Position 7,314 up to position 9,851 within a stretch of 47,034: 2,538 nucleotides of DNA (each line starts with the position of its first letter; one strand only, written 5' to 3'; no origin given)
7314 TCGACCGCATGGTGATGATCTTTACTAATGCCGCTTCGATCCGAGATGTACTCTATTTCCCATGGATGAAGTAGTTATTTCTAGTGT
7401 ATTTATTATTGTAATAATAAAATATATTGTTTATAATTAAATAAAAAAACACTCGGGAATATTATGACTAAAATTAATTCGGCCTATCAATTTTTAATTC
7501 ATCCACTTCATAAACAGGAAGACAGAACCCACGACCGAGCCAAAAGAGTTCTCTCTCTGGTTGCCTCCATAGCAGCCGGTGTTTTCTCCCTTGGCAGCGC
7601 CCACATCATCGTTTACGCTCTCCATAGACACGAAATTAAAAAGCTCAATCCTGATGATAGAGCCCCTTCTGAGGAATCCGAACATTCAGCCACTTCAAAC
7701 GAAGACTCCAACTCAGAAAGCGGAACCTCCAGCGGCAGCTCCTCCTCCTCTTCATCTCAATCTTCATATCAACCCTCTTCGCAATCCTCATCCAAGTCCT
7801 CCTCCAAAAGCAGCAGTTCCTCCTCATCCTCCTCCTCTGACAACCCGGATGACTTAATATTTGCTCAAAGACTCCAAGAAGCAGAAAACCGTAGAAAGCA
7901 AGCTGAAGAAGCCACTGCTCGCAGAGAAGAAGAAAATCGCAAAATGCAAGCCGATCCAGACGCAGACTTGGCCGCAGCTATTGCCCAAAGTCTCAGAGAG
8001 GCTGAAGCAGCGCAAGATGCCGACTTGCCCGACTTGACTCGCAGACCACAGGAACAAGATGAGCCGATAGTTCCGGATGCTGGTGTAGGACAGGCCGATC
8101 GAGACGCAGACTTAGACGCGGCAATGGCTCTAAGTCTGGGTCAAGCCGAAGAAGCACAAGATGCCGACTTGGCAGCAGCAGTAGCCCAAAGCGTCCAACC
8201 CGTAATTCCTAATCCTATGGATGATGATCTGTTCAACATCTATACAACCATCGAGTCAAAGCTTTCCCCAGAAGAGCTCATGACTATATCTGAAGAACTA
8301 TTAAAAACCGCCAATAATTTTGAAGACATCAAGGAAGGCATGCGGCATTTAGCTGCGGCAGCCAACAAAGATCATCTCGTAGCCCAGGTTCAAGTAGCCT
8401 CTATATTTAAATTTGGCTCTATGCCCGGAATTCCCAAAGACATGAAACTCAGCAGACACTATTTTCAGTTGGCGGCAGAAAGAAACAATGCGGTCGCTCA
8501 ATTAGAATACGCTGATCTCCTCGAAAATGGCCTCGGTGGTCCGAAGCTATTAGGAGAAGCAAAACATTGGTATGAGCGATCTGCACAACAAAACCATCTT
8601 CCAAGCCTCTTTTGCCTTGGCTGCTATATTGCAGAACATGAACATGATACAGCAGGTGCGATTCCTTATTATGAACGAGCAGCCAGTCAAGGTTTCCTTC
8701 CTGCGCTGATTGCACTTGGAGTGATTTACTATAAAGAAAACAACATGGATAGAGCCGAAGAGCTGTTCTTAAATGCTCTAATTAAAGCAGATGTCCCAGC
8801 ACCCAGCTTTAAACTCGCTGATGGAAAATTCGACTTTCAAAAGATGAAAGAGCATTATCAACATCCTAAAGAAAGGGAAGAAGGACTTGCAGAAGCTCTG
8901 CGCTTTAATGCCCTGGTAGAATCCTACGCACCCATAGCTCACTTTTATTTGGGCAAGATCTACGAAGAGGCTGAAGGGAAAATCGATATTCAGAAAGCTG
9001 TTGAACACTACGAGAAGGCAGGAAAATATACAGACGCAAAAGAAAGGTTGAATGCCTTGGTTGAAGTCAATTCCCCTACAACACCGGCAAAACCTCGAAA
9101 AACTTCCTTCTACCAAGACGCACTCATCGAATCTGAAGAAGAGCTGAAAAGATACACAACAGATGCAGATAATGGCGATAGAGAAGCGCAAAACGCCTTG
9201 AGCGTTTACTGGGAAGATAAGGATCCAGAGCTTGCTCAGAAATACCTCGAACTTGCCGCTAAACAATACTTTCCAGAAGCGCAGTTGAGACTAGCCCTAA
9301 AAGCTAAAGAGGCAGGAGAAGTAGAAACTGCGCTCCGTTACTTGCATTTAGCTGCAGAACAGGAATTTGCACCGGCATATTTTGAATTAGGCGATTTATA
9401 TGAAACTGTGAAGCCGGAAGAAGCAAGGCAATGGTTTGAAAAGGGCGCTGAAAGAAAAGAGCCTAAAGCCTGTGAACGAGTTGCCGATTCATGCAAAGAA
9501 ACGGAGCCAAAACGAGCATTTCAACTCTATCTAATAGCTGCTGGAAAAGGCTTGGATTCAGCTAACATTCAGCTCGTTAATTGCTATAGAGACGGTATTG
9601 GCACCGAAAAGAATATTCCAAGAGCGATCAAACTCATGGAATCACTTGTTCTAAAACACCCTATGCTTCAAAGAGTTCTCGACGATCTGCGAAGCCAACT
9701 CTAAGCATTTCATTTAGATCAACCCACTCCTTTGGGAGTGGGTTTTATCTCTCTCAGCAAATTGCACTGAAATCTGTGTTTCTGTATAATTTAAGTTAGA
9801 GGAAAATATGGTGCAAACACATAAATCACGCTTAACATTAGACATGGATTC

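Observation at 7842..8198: Three tandem ubiquitin-interacting motifs (plus one degenerate copy) fused to a Sel1-repeat scaffold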

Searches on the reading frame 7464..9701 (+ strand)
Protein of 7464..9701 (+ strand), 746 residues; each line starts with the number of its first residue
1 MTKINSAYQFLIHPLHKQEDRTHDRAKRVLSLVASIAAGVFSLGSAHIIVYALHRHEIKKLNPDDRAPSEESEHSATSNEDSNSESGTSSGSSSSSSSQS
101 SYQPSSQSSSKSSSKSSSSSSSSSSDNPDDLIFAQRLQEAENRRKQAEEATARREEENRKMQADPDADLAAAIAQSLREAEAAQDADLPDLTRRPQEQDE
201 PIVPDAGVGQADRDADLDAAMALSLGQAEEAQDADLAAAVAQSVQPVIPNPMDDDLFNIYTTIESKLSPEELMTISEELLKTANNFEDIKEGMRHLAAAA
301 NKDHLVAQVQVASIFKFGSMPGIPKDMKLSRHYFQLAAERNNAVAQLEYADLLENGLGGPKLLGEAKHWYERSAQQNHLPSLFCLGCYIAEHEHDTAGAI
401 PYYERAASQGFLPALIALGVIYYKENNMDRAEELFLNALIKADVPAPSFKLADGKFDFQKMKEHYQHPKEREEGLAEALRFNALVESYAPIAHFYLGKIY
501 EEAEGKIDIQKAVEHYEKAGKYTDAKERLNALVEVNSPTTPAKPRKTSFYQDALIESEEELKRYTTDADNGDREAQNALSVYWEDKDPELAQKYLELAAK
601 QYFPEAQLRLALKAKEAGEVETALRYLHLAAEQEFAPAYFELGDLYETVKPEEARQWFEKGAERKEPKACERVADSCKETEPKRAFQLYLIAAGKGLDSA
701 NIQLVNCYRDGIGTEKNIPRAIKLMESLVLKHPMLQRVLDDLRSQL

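Call 3: search_protein_families(library=pfam, proteins=[window:7464-9701:+], max_evalue=10)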
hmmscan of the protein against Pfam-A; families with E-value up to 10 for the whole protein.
window:7464-9701:+ (746 aa): 20 families
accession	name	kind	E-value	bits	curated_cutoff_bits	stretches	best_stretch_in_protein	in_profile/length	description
PF08238.18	Sel1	-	7.3e-26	90.1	30.7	6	343-378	1-36/36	Sel1 repeat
PF23625.1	UIM_2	-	0.0038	17.6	21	2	212-226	1-15/17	Ubiquitin interaction motif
PF07719.23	TPR_2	-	0.0041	17.6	27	1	414-439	3-28/34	Tetratricopeptide repeat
PF13181.12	TPR_8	-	0.0047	17.4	25.7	1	413-439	2-28/34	Tetratricopeptide repeat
PF13176.12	TPR_7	-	0.0062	17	27.9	1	414-439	1-26/36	Tetratricopeptide repeat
PF00515.34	TPR_1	-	0.039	14.2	27.8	1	414-439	3-28/34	Tetratricopeptide repeat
PF25170.1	TPR_WDR35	-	0.044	14.2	27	1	508-546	19-57/68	WD repeat-containing protein 35, TPR repeats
PF02862.22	DDHD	-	0.14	12.7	28.3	1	27-159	107-209/258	DDHD domain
PF10265.14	Miga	-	0.16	11.3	25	1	33-127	18-142/540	Mitoguardin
PF09145.16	Ubiq-assoc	-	0.2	12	27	1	508-528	19-39/44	Ubiquitin-associated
PF00637.26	Clathrin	-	0.28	11.3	29.6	1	502-570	3-70/143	Region in Clathrin and VPS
PF04814.19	HNF-1_N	-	0.7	10.7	29.7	1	71-166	39-120/175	Hepatocyte nuclear factor 1 (HNF-1), N terminus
PF15763.10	DUF4692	-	1.4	9.8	27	1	67-146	46-121/167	Regulator of human erythroid cell expansion (RHEX)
PF15814.10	FAM199X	-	2.1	7.9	27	1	56-148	182-270/320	Protein family FAM199X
PF02809.26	UIM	-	3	8.3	21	1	166-180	3-17/17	Ubiquitin interaction motif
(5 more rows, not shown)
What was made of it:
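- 8268..8789 (+): Sel1 solenoid, block A (res 269-442). Pfam Sel1 (call 3).
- On Sel1-like repeat (SLR) proteins, PF08238: 90.1 bits against a 30.7 cut-off, 6 stretches (call 3).
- Checked: Sel1 PF08238 scores 90.1 bits in 6 stretches (call 3).
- On the full-length protein the Pfam UIM scores are below cut-off (UIM_2 17.6, UIM 8.3 bits; call 3). The whole-protein Pfam UIM score is below cut-off (call 3).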

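Call 6: find_homologous_proteins(query=window:7464-9701:+)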
Query window:7464-9701:+ (746 aa): 6 proteins with E <= 0.001 among 8000 candidates.
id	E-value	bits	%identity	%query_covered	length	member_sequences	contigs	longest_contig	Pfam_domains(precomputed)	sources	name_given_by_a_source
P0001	0.0e+0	1635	100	100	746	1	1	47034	PF08238.19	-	-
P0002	1.1e-153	531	55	72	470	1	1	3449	PF08238.19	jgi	jgi:TPR repeat protein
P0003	3.0e-7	47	29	21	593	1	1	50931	PF07714.24,PF00069.32,PF23310.2,PF08238.19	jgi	jgi:TPR repeat protein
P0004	1.1e-6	46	23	48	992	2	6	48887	PF23310.2,PF13432.13,PF08238.19,PF14852.13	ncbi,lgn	-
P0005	1.2e-4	39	26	20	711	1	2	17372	PF08238.19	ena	-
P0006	2.8e-4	38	22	17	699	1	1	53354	PF13431.13,PF13176.13,PF13428.13,PF08238.19,PF13374.13,PF07721.21,PF14559.13,PF00515.35,PF13424.13,PF13432.13,PF13181.13,PF07719.24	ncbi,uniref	ncbi:tetratricopeptide repeat protein [Nocardiopsis dassonvillei]|uniref:tetratricopeptide repeat pr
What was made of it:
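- Only two sequences exist in about 5.8 billion proteins (call 6).
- Tried and rejected: Whole-protein search of 5.8 billion proteins (call 6): only one true ortholog (P0002).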

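Call 10: find_encoding_contigs(protein=P0002, flank=5000)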
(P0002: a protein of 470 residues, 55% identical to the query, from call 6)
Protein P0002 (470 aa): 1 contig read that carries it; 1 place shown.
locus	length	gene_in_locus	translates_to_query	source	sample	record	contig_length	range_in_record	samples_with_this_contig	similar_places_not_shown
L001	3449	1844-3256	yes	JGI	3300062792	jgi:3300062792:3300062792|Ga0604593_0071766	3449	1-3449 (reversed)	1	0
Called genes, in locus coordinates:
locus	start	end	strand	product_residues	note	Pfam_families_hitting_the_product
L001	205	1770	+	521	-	PF01336:tRNA_anti-codon, PF00152:tRNA-synt_2, PF01409:tRNA-synt_2d (faint)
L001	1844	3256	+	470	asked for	PF08238:Sel1 (weak)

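Call 11: find_related_loci(query=A1, collection=genome_contigs, flank=6000)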
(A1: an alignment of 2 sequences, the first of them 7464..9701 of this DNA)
Query A1 (746 aa) in genome_contigs; peptide patterns used: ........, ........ (x = any residue, [..] = any of these).
81 stretches matched a pattern, but none encodes a relative of the query by tblastn (E <= 1e-3).
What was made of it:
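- Tried and rejected: Genome-collection scan with the two-sequence alignment (call 11): no relative.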

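Call 49: predict_structure(alignment_id=A1)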
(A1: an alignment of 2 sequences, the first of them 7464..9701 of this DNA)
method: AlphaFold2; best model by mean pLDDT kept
length: 746 residues; sequences in the alignment: 2
mean_pLDDT: 62.5   pTM: 0.38
mean pLDDT of the five models: 62.5, 62.6, 60.8, 47.8, 47.3
residues with pLDDT >= 90: 12; 70-90: 354; 50-70: 112; < 50: 268
segments of 3 or more residues with pLDDT < 50: 1-129, 162-168, 178-217, 219-257, 444-448, 450-456, 464-482, 537-553
pLDDT, mean of each block of 10 residues (from residue 1): 38 38 42 41 39 44 34 28 29 28 32 33 37 75 82 69 46 53 34 27 29 42 41 39 29 44 64 77 71 75 76 66 67 82 82 65 81 85 85 84 86 85 86 85 51 48 45 44 60 84 68 78 68 54 31 61 83 82 82 86 85 86 88 87 87 89 88 87 84 77 74 61 64 63 65
secondary structure, 60 per line:
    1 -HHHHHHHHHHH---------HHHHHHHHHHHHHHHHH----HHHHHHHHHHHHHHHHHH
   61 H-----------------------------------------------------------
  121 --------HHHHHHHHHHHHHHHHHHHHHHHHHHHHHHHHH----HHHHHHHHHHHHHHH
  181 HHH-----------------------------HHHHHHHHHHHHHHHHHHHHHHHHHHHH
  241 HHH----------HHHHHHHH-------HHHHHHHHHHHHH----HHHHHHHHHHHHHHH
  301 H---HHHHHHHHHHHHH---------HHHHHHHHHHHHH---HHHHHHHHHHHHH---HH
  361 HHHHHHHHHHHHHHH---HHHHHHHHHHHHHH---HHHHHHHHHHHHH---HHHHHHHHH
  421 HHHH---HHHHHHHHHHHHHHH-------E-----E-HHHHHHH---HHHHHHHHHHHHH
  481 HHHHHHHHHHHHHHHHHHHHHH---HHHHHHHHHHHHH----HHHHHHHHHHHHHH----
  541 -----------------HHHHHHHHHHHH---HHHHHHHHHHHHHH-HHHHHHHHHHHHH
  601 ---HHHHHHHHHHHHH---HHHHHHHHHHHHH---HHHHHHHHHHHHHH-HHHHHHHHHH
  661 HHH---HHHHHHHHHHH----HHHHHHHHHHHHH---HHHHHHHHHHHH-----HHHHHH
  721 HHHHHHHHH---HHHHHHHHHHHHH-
elements in order (helices of 4 or more, strands of 3 or more residues): H2-12 H22-38 H43-61 H129-161 H166-183 H213-243 H254-261 H269-281 H286-301 H305-317 H327-339 H343-355 H359-375 H379-392 H396-408 H412-424 H428-442 H458-464 H468-502 H506-518 H523-536 H558-569 H573-586 H588-600 H604-616 H620-632 H636-649 H651-663 H667-677 H682-694 H698-709 H715-729 H733-745
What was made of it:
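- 7653..7838 (+): Ser-rich flexible linker (res 64-125). AF2 gives no secondary structure and pLDDT around 30 (call 49).
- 7953..8003 (+): UIM1 (res 164-180, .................). AF2 predicts helix 166-183 (call 49).
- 8157..8201 (+): UIM3 (res 232-246, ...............). It is weaker: it has no C-terminal acidic residue and ends in Pro. AF2 joins it with UIM2 in one helix, 213-243, at low pLDDT (call 49).
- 8268..8789 (+): AF2 pLDDT is about 65-86 (call 49).
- On MIU / inverted UIM (Rabex-5 type): AF2 predicts helix 129-161 at pLDDT 75-82 (call 49).
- On Chlamydial inclusion membrane (Inc) proteins: AF2 places a short break at 39-42, but each half has only about 10 hydrophobic residues (call 49).
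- The AF2 model is low-confidence over the UIMs (pLDDT about 40-50; call 49).
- Tried and rejected: The AF2 model has pTM 0.38 and low confidence over the UIMs (call 49).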

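Call 52: find_related_loci(query=A1, collection=metagenome_contigs, flank=4000)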
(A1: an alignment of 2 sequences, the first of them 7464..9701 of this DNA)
Query A1 (746 aa) in metagenome_contigs; peptide patterns used: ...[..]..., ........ (x = any residue, [..] = any of these).
205 stretches matched a pattern; 20 encode a relative of the query (tblastn E <= 1e-3); 20 distinct loci.
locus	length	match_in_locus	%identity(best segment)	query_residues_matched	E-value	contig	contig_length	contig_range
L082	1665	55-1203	34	259-733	6e-15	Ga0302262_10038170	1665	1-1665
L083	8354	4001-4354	36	305-714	6e-14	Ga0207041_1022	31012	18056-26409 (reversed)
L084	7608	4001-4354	36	305-714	6e-14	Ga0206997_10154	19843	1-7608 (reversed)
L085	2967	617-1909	33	259-746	2e-12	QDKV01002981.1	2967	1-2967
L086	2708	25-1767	26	257-722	6e-12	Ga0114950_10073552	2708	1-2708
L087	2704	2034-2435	31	296-428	2e-11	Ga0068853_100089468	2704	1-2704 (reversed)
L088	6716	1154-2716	23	287-725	3e-11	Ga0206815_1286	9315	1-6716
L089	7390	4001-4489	27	261-428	4e-11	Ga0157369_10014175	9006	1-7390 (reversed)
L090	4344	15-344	32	322-428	2e-10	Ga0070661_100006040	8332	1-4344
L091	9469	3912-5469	25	267-726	3e-10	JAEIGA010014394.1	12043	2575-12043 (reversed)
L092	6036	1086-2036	32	304-660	1e-9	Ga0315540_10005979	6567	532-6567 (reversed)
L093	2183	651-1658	27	287-726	9e-9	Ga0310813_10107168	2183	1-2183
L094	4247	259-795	30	280-745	1e-8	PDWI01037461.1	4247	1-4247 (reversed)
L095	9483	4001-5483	26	268-650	9e-8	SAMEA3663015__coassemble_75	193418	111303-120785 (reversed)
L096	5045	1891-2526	31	321-714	2e-7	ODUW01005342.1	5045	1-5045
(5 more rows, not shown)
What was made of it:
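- Tried and rejected: Metagenome scan (call 52): 20 loci, all generic Sel1 proteins at 23-36% identity.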

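Call 54: fold_search(model_id=the predicted structure, library=pdb)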
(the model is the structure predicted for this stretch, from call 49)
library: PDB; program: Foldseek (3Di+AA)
matches with E <= 10: 1297; with E <= 0.001: 155
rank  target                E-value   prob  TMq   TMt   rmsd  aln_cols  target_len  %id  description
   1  6ok3_B                2.0e-15  1.00  0.24  0.34  27.1       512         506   22  Crystal structure of Sel1 repeat protein from Oxalobacter formigenes (released 2020-04-15)
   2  6ok3_A                5.2e-15  1.00  0.25  0.34  26.8       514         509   22  Crystal structure of Sel1 repeat protein from Oxalobacter formigenes (released 2020-04-15)
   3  4bwr                  6.7e-12  1.00  0.25  0.40  22.4       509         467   17  Crystal structure of c5321: a protective antigen present in uropathogenic Escherichia coli strains displaying an SLR fol (released 2013-07-24)
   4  8sxq_A                2.7e-10  1.00  0.19  0.38  19.5       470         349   18  Crystal structure of Sel-1 repeat protein LceB from Legionella pneumophila (released 2024-01-24)
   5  8sxq_B                3.5e-10  1.00  0.18  0.37  19.2       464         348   17  Crystal structure of Sel-1 repeat protein LceB from Legionella pneumophila (released 2024-01-24)
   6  9og0_C                4.0e-09  1.00  0.16  0.20  26.3       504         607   17  Cryo-EM structure of OS9-SEL1L-HRD1 dimer (released 2025-07-30)
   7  8ket_C                4.0e-09  1.00  0.15  0.20  26.9       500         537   18  Cryo-EM structure of HRD1-SEL1LFL-XTP3B complex (released 2025-02-19)
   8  8dtf_A                6.7e-09  1.00  0.18  0.17  25.6       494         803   16  Cryo-EM structure of the full length Arabidopsis SPY with complete TPRs (released 2023-03-08)
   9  9rtt_Q                9.4e-09  1.00  0.18  0.15  20.8       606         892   15  Activated Elongation Complex with IWS1 and ELOF1 (released 2025-09-03)
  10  7yea_A                1.1e-08  1.00  0.25  0.19  22.5       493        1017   18  Human O-GlcNAc transferase Dimer (released 2023-07-12)
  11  7y4i_B                1.4e-08  1.00  0.23  0.21  21.9       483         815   18  Crystal structure of SPINDLY in complex with GDP (released 2022-12-07)
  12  7y4i_A                2.0e-08  1.00  0.21  0.19  21.8       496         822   16  Crystal structure of SPINDLY in complex with GDP (released 2022-12-07)
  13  8sxq_C                2.3e-08  1.00  0.19  0.38  19.9       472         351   17  Crystal structure of Sel-1 repeat protein LceB from Legionella pneumophila (released 2024-01-24)
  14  8dtg_A                3.4e-08  1.00  0.21  0.20  21.1       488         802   16  Cryo-EM structure of Arabidopsis SPY alternative conformation 1 (released 2023-03-08)
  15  6deh_A                4.2e-08  1.00  0.22  0.47  15.7       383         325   20  Structure of LpnE Effector Protein from Legionella pneumophila (sp. Philadelphia) (released 2018-12-19)
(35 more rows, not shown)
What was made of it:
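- On Sel1-like repeat (SLR) proteins, PF08238: Foldseek top hits are Sel1 proteins (call 54).
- Sel1 proteins such as LpnE and LceB are Legionella effectors (call 54).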

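Call 78: find_encoding_contigs(protein=window:7464-9701:+, flank=2000, max_places=5)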
Protein window:7464-9701:+ (746 aa): no gene with exactly this product is on record in the collection.
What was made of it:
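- Tried and rejected: Exact-sequence look-up of the window protein in public assemblies (call 78): not on record.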

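Call 86: search_protein_families(library=ncbifam, proteins=[window:7464-9701:+], max_evalue=0.01)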
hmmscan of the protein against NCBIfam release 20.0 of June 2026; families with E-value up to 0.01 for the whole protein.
window:7464-9701:+ (746 aa): 3 families
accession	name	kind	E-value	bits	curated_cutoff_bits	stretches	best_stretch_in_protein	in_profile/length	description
NF033786.1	phenyl_MerG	equivalog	1.6e-05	25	350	0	623-691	132-206/217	phenylmercury resistance protein MerG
NF045484.1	TransRegExoR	equivalog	1.6e-05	24.3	450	1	309-400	125-217/267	exopolysaccharide production regulator ExoR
NF047621.1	FlgprotMotXVib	equivalog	0.0001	21.9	330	0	287-374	90-175/211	flagellar protein MotX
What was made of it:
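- The weak NCBIfam similarities are to ExoR and MotX (call 86).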

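Call 87: search_protein_families(library=padloc, proteins=[window:7464-9701:+], max_evalue=0.01)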
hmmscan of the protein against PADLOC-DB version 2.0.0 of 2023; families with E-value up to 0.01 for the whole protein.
window:7464-9701:+ (746 aa): 0 families
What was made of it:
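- Tried and rejected: Defence-system membership (PADLOC, call 87) and curated bacterial families (NCBIfam, call 86): none.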

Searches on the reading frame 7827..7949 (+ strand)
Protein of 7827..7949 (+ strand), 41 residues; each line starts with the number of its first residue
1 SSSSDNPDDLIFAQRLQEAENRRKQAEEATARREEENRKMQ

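Call 26: search_solved_structures(query=window:7827-7949:+, max_evalue=10, show_alignments=5)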
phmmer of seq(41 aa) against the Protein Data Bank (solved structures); distinct sequences matched with E-value up to 10: 0.
